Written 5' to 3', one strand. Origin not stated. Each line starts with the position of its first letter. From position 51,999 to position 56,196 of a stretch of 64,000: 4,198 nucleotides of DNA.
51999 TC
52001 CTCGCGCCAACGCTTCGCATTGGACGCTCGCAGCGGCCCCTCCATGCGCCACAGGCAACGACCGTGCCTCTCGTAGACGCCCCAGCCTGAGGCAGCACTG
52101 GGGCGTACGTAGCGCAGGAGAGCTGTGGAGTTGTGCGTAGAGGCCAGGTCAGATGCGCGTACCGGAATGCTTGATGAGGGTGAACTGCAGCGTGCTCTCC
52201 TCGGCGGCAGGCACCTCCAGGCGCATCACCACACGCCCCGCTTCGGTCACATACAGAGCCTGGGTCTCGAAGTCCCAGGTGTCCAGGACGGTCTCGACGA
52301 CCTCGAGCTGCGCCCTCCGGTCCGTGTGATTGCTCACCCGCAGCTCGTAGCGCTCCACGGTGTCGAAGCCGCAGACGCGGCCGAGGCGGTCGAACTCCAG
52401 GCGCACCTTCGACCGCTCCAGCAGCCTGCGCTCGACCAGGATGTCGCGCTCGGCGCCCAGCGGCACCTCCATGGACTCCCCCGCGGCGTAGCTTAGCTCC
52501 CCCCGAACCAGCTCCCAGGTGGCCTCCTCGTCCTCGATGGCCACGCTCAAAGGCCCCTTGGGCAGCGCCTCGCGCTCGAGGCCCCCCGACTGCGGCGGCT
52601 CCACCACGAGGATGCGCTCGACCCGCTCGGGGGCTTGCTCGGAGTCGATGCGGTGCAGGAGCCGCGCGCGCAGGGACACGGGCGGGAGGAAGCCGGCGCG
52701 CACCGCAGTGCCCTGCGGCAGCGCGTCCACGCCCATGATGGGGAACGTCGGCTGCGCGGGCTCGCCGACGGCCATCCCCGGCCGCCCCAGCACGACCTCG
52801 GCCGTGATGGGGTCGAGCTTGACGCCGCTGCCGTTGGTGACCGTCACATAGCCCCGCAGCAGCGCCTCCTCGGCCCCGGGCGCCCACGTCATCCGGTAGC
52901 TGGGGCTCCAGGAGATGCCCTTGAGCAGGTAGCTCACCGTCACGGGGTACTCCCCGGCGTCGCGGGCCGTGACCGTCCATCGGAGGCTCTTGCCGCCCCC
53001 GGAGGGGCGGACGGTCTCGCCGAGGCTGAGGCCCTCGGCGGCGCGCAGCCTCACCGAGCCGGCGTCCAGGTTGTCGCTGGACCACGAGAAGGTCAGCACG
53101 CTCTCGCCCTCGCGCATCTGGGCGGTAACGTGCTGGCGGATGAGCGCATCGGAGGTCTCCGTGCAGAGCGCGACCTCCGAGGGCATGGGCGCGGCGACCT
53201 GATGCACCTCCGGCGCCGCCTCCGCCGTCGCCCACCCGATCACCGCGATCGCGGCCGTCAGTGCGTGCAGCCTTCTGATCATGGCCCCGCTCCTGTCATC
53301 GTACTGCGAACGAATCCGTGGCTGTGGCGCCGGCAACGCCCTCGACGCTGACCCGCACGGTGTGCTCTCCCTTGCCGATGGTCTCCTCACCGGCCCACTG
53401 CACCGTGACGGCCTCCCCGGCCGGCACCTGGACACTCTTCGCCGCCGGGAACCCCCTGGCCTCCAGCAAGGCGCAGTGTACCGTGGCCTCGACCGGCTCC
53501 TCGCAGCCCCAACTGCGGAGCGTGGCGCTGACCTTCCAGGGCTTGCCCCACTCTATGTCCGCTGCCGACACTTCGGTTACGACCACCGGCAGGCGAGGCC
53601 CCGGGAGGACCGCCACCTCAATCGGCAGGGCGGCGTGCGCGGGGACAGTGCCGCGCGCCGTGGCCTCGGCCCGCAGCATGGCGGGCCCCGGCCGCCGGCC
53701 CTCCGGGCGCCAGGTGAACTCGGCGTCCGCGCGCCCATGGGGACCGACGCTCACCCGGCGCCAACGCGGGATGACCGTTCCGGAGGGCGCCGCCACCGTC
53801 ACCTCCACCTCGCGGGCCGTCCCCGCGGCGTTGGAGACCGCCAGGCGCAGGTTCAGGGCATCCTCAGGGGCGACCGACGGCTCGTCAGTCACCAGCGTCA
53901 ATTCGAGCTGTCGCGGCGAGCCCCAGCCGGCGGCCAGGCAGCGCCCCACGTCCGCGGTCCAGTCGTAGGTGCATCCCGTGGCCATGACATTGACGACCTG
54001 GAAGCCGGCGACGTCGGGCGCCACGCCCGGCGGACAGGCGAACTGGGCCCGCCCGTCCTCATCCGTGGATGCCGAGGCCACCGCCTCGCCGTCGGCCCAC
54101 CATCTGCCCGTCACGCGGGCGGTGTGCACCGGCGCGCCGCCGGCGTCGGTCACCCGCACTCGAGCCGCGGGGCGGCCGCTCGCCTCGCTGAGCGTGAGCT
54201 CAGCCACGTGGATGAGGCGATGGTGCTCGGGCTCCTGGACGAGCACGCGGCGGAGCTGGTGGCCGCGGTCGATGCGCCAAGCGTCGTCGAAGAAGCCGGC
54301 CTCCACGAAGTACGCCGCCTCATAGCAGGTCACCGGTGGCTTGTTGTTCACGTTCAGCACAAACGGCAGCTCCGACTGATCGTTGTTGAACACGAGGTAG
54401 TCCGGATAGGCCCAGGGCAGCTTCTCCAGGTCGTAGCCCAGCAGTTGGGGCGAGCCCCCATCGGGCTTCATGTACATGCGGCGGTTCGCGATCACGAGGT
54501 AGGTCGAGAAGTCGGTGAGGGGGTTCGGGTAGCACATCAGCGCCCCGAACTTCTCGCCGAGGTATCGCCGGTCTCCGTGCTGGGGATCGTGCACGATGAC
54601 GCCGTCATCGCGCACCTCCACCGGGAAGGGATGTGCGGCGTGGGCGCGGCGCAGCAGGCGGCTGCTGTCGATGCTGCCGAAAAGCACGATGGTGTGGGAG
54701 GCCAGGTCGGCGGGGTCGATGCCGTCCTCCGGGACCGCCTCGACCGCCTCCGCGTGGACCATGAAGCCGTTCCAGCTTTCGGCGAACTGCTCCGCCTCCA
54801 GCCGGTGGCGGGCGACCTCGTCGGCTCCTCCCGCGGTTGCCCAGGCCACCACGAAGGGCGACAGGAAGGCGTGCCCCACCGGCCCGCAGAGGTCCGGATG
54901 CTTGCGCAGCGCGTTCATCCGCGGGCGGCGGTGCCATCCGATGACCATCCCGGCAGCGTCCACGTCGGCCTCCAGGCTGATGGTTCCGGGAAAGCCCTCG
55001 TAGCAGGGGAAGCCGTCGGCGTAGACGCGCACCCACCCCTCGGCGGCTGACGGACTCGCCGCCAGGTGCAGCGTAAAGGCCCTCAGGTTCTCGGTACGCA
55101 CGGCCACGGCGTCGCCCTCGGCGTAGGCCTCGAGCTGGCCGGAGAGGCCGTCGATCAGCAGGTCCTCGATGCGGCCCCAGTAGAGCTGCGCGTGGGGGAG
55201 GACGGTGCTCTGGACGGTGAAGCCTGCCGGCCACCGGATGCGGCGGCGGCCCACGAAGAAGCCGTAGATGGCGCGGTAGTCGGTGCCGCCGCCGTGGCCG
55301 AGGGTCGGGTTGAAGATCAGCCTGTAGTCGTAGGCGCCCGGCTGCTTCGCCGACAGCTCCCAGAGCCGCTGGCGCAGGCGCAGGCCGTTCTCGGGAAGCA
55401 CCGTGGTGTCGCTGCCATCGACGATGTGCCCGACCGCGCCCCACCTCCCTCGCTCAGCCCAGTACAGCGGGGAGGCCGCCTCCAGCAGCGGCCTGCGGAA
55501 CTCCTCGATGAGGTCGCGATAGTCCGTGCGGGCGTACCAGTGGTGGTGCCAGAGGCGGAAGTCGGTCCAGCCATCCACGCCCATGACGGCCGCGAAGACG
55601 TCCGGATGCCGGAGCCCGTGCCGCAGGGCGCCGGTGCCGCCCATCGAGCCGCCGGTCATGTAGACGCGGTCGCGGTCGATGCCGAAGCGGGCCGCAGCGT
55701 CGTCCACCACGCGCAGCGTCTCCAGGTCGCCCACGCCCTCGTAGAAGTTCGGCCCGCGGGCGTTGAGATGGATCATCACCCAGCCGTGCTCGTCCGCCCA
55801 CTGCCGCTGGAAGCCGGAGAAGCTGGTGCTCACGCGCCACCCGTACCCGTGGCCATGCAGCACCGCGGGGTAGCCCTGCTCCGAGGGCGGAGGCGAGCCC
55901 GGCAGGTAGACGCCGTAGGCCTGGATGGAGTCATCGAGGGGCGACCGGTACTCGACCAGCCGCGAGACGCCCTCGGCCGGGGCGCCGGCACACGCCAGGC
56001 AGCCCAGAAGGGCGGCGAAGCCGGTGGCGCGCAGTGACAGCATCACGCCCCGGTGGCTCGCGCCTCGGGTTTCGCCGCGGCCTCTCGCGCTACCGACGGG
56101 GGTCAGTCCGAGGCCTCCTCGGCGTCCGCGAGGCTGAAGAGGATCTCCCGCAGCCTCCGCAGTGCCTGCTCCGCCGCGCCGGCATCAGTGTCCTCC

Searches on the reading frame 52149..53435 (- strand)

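Call 87: search_protein_families(library=pfam, proteins=[window:52149-53435:-], max_evalue=0.00001)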
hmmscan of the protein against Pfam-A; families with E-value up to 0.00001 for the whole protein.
window:52149-53435:- (428 aa): 1 family
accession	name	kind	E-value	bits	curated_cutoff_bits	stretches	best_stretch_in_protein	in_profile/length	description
PF13598.12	DUF4139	-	3.7e-07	30.5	31.8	1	165-383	1-153/205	Domain of unknown function (DUF4139)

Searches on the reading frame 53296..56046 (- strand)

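Call 88: search_protein_families(library=pfam, proteins=[window:53296-56046:-], max_evalue=0.00001)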
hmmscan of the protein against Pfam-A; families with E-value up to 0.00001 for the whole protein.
window:53296-56046:- (916 aa): 1 family
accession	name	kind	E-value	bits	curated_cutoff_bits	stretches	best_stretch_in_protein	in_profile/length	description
PF00326.27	Peptidase_S9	-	2.9e-10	40.5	22.6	1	111-257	49-193/213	Prolyl oligopeptidase family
